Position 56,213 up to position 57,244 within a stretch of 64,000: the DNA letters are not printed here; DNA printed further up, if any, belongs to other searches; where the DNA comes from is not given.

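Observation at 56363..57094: PdxJ pseudoenzyme: catalytic histidines lost, phosphate pocket kept, between two rRNA-modifying enzymes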

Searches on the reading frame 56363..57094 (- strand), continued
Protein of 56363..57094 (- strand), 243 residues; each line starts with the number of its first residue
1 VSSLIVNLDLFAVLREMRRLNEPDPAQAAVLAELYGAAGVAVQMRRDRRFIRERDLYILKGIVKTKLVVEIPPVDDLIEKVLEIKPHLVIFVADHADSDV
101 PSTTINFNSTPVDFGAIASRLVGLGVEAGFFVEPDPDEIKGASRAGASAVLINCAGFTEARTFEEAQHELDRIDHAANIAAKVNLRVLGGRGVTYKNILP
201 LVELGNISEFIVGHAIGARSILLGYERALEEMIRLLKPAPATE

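Call 26: find_encoding_contigs(protein=P0146, flank=6000, max_places=2)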
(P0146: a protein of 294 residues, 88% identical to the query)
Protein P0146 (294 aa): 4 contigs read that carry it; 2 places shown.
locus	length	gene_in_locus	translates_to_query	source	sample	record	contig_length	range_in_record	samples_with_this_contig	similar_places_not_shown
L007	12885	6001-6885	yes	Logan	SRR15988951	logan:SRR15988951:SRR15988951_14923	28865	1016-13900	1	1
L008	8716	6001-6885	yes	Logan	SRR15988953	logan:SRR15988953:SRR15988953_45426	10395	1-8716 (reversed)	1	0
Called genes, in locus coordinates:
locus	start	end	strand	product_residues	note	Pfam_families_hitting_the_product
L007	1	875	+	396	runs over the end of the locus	PF04055:Radical_SAM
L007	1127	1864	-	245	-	PF07963:N_methyl (weak)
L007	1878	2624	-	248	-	PF07963:N_methyl (weak)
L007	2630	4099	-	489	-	PF13385:Laminin_G_3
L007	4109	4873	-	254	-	-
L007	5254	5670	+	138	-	PF02082:Rrf2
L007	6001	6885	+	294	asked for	PF01680:SOR_SNZ, PF05690:ThiG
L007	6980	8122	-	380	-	PF01118:Semialdhyde_dh (faint), PF01408:GFO_IDH_MocA (weak), PF01488:Shikimate_DH (weak), PF03435:Sacchrp_dh_NADP, PF16653:Sacchrp_dh_C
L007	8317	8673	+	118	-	PF00512:HisKA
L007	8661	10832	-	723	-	-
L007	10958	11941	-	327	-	PF00348:polyprenyl_synt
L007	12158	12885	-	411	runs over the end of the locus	PF09699:Paired_CXXCH_1 (faint), PF14522:Cytochrome_C7 (faint), PF14537:Cytochrom_c3_2 (faint), PF13447:Multi-haem_cyto, PF13435:Cytochrome_C554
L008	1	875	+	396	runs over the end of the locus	PF04055:Radical_SAM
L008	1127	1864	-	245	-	PF07963:N_methyl (weak)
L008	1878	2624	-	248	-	PF07963:N_methyl (weak)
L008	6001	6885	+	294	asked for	PF01680:SOR_SNZ, PF05690:ThiG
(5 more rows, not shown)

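Call 29: search_protein_representatives(protein=window:56363-57094:-)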
Query: 243 residues. Proteins with E-value up to 0.001 (for the whole library): 2741; up to 1e-10: 843; up to 1e-30: 50. The best 150 are listed.
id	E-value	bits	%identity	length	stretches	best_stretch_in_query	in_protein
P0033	4.8e-90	317.5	62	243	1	2-236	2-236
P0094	4.6e-82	291.4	56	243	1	2-237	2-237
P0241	4.1e-61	222.8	47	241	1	2-240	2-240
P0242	2.5e-53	197.4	45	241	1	3-240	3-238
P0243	1.3e-52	195.0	45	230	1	14-239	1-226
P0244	6.0e-52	192.9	43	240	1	1-237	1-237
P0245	5.7e-51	189.7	42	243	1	2-237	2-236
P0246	2.7e-50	187.5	57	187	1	1-164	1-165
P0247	3.7e-48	180.5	55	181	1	81-237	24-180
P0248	1.1e-45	172.4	42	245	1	2-235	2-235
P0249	1.5e-43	165.4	38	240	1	1-232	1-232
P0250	2.6e-43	164.7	40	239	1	1-236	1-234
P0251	2.4e-42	161.5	38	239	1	2-237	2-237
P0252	1.6e-41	158.8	36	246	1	2-236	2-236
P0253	2.1e-41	158.4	49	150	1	1-150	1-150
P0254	1.3e-39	152.5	36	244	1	4-238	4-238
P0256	7.1e-39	150.1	36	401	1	3-239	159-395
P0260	1.1e-37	146.2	36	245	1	2-235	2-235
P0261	3.0e-37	144.8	31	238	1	3-235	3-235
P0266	9.8e-35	136.6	33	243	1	1-240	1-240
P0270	7.9e-34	133.6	36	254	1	3-239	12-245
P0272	9.2e-34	133.4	35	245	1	3-237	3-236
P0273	1.1e-33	133.2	31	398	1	1-239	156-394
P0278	1.7e-32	129.3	34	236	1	2-236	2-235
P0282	1.8e-31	125.9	33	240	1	1-232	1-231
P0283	2.7e-31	125.3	32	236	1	1-237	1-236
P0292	6.2e-30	120.9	32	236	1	3-237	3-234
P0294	1.2e-29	120.0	32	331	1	3-239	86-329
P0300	4.3e-29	118.1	32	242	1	3-237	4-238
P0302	1.6e-28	116.2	33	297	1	3-232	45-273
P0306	2.4e-28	115.7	31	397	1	1-236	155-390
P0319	1.1e-27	113.6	30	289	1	10-238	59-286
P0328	1.2e-26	110.1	30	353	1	4-236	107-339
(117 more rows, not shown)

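Call 31: find_encoding_contigs(protein=P0254, flank=8000, max_places=2)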
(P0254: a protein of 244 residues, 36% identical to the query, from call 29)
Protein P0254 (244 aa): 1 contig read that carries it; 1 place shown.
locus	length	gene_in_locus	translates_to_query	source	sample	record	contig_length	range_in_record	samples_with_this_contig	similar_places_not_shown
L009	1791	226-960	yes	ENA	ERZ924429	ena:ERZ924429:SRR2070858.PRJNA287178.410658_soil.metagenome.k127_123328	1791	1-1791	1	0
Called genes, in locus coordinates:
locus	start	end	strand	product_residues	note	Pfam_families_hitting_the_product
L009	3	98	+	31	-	?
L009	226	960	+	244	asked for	PF03740:PdxJ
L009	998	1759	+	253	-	PF00481:PP2C (weak), PF13672:PP2C_2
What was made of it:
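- Tried and rejected: Context of the nearest canonical representative, P0254: the contig was too short to be useful (call 31).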

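Call 41: find_related_loci(query=A1, collection=genome_contigs, flank=10000)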
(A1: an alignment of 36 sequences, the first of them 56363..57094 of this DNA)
Query A1 (243 aa) in genome_contigs; peptide patterns used: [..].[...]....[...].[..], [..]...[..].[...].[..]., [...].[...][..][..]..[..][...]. (x = any residue, [..] = any of these).
206 stretches matched a pattern; 85 encode a relative of the query (tblastn E <= 1e-3); the best 80 are kept; 80 distinct loci.
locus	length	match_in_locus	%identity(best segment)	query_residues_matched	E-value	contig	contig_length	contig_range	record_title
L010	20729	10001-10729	86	1-243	2e-142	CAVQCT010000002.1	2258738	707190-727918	MAG: uncultured candidate division Zixibacteria bacterium isolate MFD02416.bin.1.319 genome assembly, contig: contig_146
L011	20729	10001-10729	78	1-243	3e-132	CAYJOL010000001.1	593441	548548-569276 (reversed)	MAG TPA_asm: uncultured Ignavibacteriales bacterium isolate ERP124720_co1_93 genome assembly, contig: NODE_15_length_593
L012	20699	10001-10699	70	1-233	1e-109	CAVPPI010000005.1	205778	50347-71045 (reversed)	MAG: uncultured candidate division Zixibacteria bacterium isolate MFD09964.bin.1.280 genome assembly, contig: contig_284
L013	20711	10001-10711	65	1-237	3e-101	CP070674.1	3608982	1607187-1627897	MAG: Candidatus Zixiibacteriota bacterium isolate bin72 chromosome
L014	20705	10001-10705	62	4-238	3e-99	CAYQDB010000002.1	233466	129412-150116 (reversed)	MAG TPA_asm: uncultured Ignavibacteriales bacterium isolate binchicken_co34_486 genome assembly, contig: NODE_12_length_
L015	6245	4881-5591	62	1-237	2e-98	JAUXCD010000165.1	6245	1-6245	MAG: Candidatus Zixiibacteriota bacterium isolate CSMAG_2816 CSMAG_2816_k117_2830557_length_6245_cov_29.3399, whole geno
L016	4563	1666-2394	56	1-243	1e-98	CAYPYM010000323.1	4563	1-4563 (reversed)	MAG TPA_asm: uncultured Ignavibacteriales bacterium isolate binchicken_co151_82 genome assembly, contig: NODE_36420_leng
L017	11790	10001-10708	62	1-236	5e-97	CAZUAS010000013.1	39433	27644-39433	MAG TPA_asm: uncultured Ignavibacteriales bacterium isolate binchicken_co43_183 genome assembly, contig: NODE_1459_lengt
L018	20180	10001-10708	61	1-236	3e-96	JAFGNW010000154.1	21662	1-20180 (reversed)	MAG: Candidatus Zixiibacteriota bacterium isolate Zod_Metabat.57 k87_4707207, whole genome shotgun sequence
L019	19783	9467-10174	60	4-239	7e-96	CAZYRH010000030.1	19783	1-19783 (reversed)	MAG TPA_asm: uncultured Ignavibacteriales bacterium isolate binchicken_co100_268 genome assembly, contig: NODE_4208_leng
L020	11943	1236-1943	61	1-236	1e-95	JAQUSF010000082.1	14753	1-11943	MAG: Candidatus Zixiibacteriota bacterium isolate STD1_90 NODE_10150_length_14753_cov_3.311979_Sandtown_D1, whole genome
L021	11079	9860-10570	63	1-237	2e-95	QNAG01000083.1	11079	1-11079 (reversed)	MAG: Candidatus Zixiibacteriota bacterium isolate B120_G9 B120_Guay9_scaffold_06804, whole genome shotgun sequence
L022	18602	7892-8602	59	1-237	2e-94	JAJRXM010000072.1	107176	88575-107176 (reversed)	MAG: Candidatus Zixiibacteriota bacterium isolate Dive96_bin3.155 k141_2221394, whole genome shotgun sequence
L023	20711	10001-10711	60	1-237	2e-94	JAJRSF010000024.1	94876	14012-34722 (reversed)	MAG: Candidatus Zixiibacteriota bacterium isolate Dive100_bin4.60 k141_223475, whole genome shotgun sequence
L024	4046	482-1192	58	1-237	2e-94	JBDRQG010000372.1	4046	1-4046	MAG: bacterium isolate MEGAHIT-group-2.34 k141_1018532, whole genome shotgun sequence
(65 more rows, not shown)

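Call 45: predict_structure(alignment_id=A1)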
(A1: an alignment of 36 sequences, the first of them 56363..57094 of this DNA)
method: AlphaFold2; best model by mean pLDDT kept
length: 243 residues; sequences in the alignment: 36
mean_pLDDT: 90.5   pTM: 0.88
mean pLDDT of the five models: 90.5, 89.6, 89.1, 88.6, 87.5
residues with pLDDT >= 90: 184; 70-90: 53; 50-70: 4; < 50: 2
segments of 3 or more residues with pLDDT < 50: none
pLDDT, mean of each block of 10 residues (from residue 1): 91 82 87 94 83 90 94 92 96 81 85 89 95 95 95 95 94 96 96 93 93 94 93 83 45
secondary structure, 60 per line:
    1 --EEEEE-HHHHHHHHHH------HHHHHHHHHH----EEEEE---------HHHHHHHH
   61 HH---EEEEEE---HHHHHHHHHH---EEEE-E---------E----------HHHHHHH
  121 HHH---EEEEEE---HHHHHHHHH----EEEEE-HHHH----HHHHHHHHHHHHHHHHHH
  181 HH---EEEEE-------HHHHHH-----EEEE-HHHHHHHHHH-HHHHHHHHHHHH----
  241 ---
elements in order: E3-7 H9-18 H25-34 E39-43 H53-62 E66-71 H75-84 E88-91 H114-123 E127-132 H136-144 E149-153 H155-158 H163-182 E186-190 H198-203 E209-212 H214-223 H225-236
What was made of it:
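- On PdxJ family, fold: AF2 pLDDT 90.5 (call 45).
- The fold is predicted with confidence (call 45).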

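Call 51: fold_search(model_id=the predicted structure, library=pdb)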
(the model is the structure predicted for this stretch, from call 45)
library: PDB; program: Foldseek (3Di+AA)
matches with E <= 10: 1953; with E <= 0.001: 917
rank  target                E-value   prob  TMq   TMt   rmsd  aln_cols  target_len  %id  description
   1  1ho1_C                1.7e-24  1.00  0.91  0.92   2.4       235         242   33  CRYSTAL STRUCTURE OF PYRIDOXINE 5'-PHOSPHATE SYNTHASE (released 2001-03-28)
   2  5dlc_A                2.0e-24  1.00  0.91  0.92   2.4       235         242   31  X-ray Crystal Structure of a Pyridoxine 5-prime-phosphate synthase from Pseudomonas aeruginosa (released 2015-09-16)
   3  3f4n_C                5.4e-24  1.00  0.91  0.91   2.5       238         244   33  Crystal Structure of Pyridoxal Phosphate Biosynthetic Protein PdxJ from Yersinia pestis (released 2008-11-25)
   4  3f4n_E                6.4e-24  1.00  0.92  0.93   2.3       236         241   33  Crystal Structure of Pyridoxal Phosphate Biosynthetic Protein PdxJ from Yersinia pestis (released 2008-11-25)
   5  3f4n_A                1.3e-23  1.00  0.91  0.92   2.3       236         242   34  Crystal Structure of Pyridoxal Phosphate Biosynthetic Protein PdxJ from Yersinia pestis (released 2008-11-25)
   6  3gk0_E                1.3e-23  1.00  0.92  0.91   2.3       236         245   29  Crystal structure of pyridoxal phosphate biosynthetic protein from Burkholderia pseudomallei (released 2009-03-17)
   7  6rg0_A                2.2e-23  1.00  0.91  0.92   2.3       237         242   33  Structure of pdxj (released 2020-05-13)
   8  1ho1_A                7.7e-23  1.00  0.91  0.94   1.5       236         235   33  CRYSTAL STRUCTURE OF PYRIDOXINE 5'-PHOSPHATE SYNTHASE (released 2001-03-28)
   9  3f4n_B                1.1e-22  1.00  0.92  0.93   1.9       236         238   33  Crystal Structure of Pyridoxal Phosphate Biosynthetic Protein PdxJ from Yersinia pestis (released 2008-11-25)
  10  3gk0_D                1.2e-22  1.00  0.92  0.91   2.3       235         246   29  Crystal structure of pyridoxal phosphate biosynthetic protein from Burkholderia pseudomallei (released 2009-03-17)
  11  3gk0_A                1.4e-22  1.00  0.92  0.89   2.3       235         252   29  Crystal structure of pyridoxal phosphate biosynthetic protein from Burkholderia pseudomallei (released 2009-03-17)
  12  3gk0_C                2.0e-22  1.00  0.92  0.92   2.3       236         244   29  Crystal structure of pyridoxal phosphate biosynthetic protein from Burkholderia pseudomallei (released 2009-03-17)
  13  3o6c                  2.3e-21  1.00  0.89  0.84   2.7       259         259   24  Pyridoxal phosphate biosynthetic protein PdxJ from Campylobacter jejuni (released 2010-08-11)
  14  6w6a_A                1.2e-19  1.00  0.91  0.89   2.0       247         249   24  Crystal structure of a pyridoxine 5'-phosphate synthease from Stenotrophomonas maltophilia K279a (released 2020-03-25)
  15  6w6a_B                2.6e-19  1.00  0.88  0.87   2.5       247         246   25  Crystal structure of a pyridoxine 5'-phosphate synthease from Stenotrophomonas maltophilia K279a (released 2020-03-25)
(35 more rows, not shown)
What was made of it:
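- On PdxJ family, fold: Foldseek TM 0.91 and rmsd 1.5-2.4 A to 1ho1, 5dlc and 3f4n (call 51).
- Foldseek TM is 0.91 to E. coli PdxJ 1ho1, and the next folds score below 0.7 (calls 45, 51).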

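Call 54: list_cluster_members(proteins=[P0241, P0245, P0248, P0249, P0252, P0260, P0261, P0266, P0270, P0283])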
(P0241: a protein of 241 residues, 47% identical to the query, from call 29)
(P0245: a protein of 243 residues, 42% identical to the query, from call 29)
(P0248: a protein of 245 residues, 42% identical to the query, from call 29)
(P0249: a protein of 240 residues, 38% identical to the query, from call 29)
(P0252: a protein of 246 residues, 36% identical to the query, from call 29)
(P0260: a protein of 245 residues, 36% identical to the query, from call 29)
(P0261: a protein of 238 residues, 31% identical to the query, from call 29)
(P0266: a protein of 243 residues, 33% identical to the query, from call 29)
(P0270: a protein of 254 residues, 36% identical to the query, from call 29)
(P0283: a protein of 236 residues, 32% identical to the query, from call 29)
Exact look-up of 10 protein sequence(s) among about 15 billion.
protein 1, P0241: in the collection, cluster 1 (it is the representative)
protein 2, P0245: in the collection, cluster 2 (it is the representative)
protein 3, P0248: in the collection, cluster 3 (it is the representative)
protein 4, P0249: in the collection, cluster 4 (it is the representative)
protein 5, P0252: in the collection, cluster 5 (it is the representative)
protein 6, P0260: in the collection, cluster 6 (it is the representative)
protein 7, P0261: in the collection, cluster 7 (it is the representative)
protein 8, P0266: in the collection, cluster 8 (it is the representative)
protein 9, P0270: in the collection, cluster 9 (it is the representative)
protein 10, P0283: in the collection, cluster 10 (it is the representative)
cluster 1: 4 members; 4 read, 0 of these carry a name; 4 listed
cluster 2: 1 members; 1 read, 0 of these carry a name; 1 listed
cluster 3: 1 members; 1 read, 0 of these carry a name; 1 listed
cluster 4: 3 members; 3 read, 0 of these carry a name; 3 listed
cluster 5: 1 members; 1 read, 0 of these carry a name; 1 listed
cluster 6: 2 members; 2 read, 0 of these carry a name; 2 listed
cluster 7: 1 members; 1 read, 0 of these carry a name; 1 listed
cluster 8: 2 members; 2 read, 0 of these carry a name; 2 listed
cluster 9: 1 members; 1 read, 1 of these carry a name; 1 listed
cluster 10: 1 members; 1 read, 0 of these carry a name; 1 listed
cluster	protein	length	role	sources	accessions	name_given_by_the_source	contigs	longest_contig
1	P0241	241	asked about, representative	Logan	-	-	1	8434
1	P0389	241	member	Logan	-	-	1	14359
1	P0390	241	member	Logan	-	-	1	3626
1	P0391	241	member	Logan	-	-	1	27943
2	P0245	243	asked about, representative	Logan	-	-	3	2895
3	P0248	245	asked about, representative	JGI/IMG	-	-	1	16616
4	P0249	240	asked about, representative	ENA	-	-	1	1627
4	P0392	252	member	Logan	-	-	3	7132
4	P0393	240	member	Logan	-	-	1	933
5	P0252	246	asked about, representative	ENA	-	-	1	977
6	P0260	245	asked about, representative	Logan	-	-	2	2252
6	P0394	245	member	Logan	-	-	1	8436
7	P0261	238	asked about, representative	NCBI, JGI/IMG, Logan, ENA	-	-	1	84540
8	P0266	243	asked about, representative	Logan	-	-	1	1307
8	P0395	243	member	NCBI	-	-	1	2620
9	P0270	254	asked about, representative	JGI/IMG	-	pyridoxine 5-phosphate synthase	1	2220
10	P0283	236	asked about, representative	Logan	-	-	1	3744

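Call 55: find_encoding_contigs(protein=P0261, flank=8000, max_places=1)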
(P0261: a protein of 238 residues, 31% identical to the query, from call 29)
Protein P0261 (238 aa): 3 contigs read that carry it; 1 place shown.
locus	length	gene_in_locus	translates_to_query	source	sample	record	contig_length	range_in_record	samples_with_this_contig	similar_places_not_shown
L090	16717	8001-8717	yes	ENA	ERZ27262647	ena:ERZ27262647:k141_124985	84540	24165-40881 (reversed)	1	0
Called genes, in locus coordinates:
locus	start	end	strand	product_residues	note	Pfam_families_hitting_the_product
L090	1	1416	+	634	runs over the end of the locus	PF00133:tRNA-synt_1, PF01406:tRNA-synt_1e, PF09334:tRNA-synt_1g, PF00133:tRNA-synt_1, PF08264:Anticodon_1 (weak), PF01588:tRNA_bind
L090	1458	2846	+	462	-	PF01026:TatD_DNase, PF04055:Radical_SAM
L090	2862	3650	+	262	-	PF00398:RrnaAD, PF13489:Methyltransf_23 (weak), PF08241:Methyltransf_11 (faint), PF13649:Methyltransf_25 (weak)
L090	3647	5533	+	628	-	-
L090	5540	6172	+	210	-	-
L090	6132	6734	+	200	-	-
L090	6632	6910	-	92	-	-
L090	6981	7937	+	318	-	-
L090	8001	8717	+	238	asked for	PF03740:PdxJ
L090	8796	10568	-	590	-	-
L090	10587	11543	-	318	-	PF03349:Toluene_X (faint), PF19572:PorV (weak)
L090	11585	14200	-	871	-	-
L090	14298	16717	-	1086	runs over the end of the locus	PF13620:CarboxypepD_reg, PF13715:CarbopepD_reg_2, PF17802:SpaA (faint), PF00593:TonB_dep_Rec_b-barrel, PF25183:OMP_b-brl_4 (faint)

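Call 56: find_encoding_contigs(protein=P0248, flank=8000, max_places=1)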
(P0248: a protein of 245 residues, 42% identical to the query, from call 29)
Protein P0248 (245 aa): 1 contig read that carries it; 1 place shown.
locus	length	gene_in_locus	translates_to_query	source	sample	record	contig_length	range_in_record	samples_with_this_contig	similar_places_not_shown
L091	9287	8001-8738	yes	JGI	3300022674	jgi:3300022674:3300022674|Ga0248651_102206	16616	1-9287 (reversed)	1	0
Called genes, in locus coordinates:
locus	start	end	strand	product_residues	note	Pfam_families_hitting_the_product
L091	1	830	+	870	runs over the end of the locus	PF00675:Peptidase_M16, PF05193:Peptidase_M16_C, PF00675:Peptidase_M16, PF05193:Peptidase_M16_C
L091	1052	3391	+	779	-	-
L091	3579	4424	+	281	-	PF04468:PSP1, PF28472:PSP1_3rd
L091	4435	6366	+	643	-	PF00133:tRNA-synt_1, PF01406:tRNA-synt_1e, PF09334:tRNA-synt_1g, PF00133:tRNA-synt_1 (weak), PF19303:Anticodon_3 (weak), PF01588:tRNA_bind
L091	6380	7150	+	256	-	PF01026:TatD_DNase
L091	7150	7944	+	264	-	PF00398:RrnaAD, PF13649:Methyltransf_25 (faint)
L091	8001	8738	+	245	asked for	PF03740:PdxJ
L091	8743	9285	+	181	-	?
